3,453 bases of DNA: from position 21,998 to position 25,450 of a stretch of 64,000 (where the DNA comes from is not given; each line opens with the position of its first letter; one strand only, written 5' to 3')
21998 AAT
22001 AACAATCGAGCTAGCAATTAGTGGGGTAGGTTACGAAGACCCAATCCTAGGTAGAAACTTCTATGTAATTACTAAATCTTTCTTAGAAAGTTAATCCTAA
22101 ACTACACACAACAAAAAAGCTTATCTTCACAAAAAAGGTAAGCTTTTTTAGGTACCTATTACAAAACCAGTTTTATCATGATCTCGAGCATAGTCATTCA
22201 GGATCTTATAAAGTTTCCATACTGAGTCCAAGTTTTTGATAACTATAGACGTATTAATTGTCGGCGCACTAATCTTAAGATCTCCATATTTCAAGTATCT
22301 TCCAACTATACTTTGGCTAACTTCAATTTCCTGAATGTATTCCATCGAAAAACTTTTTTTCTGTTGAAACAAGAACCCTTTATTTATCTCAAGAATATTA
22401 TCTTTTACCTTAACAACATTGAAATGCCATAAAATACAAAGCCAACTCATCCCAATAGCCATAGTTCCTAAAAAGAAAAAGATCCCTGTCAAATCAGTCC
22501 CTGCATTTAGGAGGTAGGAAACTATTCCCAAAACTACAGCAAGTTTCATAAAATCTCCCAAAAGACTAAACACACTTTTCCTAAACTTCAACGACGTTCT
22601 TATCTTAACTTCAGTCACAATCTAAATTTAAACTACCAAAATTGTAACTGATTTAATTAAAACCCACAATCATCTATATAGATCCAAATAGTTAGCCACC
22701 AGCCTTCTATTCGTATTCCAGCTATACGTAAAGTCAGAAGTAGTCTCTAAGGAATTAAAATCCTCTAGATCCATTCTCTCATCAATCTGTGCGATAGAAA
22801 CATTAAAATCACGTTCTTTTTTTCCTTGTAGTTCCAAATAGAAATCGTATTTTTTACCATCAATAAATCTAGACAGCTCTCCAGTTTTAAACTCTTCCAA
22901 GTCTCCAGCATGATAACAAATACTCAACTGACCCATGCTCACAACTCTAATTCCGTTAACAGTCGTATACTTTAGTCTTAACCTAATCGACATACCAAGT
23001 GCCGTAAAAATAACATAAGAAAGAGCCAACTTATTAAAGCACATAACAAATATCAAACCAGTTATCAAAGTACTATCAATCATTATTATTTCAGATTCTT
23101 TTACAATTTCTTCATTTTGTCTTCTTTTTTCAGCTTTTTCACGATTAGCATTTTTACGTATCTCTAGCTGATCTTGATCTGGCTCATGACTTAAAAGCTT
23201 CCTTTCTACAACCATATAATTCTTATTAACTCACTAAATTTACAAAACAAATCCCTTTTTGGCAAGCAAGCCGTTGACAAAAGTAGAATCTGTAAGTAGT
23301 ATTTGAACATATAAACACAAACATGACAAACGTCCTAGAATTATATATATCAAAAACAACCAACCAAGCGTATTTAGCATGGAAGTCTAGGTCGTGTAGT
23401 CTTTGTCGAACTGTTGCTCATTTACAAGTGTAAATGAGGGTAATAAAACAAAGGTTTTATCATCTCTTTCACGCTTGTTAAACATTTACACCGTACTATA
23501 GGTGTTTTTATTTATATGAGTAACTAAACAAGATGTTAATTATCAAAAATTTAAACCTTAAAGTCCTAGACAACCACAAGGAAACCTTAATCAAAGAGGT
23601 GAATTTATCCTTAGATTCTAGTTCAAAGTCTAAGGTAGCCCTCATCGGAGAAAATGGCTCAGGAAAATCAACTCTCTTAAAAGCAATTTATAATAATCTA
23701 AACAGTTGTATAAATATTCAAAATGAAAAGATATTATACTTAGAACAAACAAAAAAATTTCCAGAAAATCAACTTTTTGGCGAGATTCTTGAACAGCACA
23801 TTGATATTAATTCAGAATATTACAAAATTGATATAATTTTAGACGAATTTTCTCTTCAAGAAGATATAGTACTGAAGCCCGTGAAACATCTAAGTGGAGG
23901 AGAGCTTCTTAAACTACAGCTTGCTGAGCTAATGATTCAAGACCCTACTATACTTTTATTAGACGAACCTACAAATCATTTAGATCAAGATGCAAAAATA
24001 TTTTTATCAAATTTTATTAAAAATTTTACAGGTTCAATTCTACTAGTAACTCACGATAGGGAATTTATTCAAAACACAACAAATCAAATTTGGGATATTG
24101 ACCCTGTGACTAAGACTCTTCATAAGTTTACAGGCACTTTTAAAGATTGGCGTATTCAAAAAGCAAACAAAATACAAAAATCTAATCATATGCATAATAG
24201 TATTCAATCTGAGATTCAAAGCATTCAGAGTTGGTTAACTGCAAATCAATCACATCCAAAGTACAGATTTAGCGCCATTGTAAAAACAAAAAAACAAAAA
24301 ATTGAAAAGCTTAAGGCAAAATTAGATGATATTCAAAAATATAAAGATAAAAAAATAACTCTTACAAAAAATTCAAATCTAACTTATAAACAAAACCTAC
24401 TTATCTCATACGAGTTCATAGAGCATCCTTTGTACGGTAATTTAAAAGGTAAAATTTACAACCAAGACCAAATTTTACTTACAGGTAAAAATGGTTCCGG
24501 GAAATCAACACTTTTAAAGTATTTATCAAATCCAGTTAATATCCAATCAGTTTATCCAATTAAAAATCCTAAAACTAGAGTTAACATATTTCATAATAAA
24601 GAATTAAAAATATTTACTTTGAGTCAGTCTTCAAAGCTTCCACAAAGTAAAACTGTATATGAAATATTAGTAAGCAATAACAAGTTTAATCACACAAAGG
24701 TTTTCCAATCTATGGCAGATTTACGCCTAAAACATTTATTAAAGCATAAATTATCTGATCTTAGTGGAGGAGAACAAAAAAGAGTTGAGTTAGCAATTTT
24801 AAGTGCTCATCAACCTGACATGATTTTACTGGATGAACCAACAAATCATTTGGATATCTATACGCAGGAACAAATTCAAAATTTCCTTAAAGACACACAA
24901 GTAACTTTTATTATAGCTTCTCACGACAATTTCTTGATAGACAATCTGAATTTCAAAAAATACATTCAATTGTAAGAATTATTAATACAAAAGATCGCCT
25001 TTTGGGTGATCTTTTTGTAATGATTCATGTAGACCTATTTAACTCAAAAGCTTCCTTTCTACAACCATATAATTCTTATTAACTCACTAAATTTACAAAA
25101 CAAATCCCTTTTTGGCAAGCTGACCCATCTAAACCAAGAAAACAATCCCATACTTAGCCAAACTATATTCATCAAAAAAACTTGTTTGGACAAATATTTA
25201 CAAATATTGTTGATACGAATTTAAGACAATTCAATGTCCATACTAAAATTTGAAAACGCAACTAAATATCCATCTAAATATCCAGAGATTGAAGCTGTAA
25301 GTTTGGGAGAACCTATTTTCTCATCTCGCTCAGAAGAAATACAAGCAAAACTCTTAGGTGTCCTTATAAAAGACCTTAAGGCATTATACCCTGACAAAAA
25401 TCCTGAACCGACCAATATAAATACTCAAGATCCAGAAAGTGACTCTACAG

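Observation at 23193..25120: Perfect 75-bp direct repeats bracket a self-contained ABC-F expression cassette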

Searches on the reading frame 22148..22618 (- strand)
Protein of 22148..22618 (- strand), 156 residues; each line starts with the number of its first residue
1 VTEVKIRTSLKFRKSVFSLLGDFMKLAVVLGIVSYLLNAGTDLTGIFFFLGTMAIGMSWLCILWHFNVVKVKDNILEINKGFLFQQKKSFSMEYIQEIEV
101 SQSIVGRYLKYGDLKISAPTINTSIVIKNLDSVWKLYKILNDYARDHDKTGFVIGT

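Call 6: search_protein_families(library=pfam, proteins=[window:22148-22618:-])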
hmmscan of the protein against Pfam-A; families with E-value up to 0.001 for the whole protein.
window:22148-22618:- (156 aa): 1 family
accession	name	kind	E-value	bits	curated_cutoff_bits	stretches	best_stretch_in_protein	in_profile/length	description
PF03703.20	bPH_2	-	3.9e-09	37.1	22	1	65-137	2-75/78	Bacterial PH domain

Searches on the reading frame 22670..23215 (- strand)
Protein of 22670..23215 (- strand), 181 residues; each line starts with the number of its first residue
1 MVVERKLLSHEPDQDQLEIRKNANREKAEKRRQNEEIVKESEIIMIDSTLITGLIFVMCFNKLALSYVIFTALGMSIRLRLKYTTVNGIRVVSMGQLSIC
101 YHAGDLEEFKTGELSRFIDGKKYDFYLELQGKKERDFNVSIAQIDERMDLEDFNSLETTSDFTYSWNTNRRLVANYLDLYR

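Call 6: search_protein_families(library=pfam, proteins=[window:22670-23215:-])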
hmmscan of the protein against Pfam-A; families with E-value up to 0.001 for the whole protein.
window:22670-23215:- (181 aa): 0 families

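Call 9: find_encoding_contigs(protein=window:22670-23215:-, flank=10000, max_places=10)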
Protein window:22670-23215:- (181 aa): 2 contigs read that carry it; 1 place shown.
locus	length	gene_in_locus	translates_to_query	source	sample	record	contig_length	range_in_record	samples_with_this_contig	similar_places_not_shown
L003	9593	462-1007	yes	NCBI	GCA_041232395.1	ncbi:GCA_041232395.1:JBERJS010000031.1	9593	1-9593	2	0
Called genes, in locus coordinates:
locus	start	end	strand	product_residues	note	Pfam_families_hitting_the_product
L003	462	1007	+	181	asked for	-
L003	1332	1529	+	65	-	-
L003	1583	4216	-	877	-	PF00395:SLH (weak)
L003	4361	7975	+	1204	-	-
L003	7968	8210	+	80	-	-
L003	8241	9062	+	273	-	PF01790:LGT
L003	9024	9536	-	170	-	-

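Call 11: find_homologous_proteins(query=window:22670-23215:-)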
Query window:22670-23215:- (181 aa): 1 proteins with E <= 0.001 among 39 candidates.
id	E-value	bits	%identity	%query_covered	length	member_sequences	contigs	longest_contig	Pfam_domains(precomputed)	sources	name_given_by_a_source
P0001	1.0e-112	391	100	100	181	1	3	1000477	-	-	-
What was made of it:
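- Tried and rejected: Homologues of X. The large word-index protein search found none but itself (call 11).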

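Call 49: search_protein_families(library=ncbifam, proteins=[window:22670-23215:-], max_evalue=0.01)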
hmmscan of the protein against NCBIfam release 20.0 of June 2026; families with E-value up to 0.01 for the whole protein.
window:22670-23215:- (181 aa): 0 families

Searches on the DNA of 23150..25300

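Call 41: search_rna_families(source=window, start=23150, end=25300, threshold=evalue, max_evalue=10)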
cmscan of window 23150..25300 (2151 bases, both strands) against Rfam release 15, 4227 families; matches with E-value up to 10: 2.
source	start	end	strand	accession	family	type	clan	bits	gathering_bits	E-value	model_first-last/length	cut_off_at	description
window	24916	25017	+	RF02607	AbsR25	Gene; sRNA;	-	27.7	47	0.041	1-164/164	no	Acinetobacter sRNA 25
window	23786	23862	-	RF00648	MIR396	Gene; miRNA;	-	20.2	80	0.72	21-97/118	no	MIR396 microRNA precursor family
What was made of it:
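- On Leader-peptide transcription attenuator: No Rfam hit to the leader, even at E<=10 (call 41).
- Tried and rejected: Only two sub-threshold chance hits (call 41).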
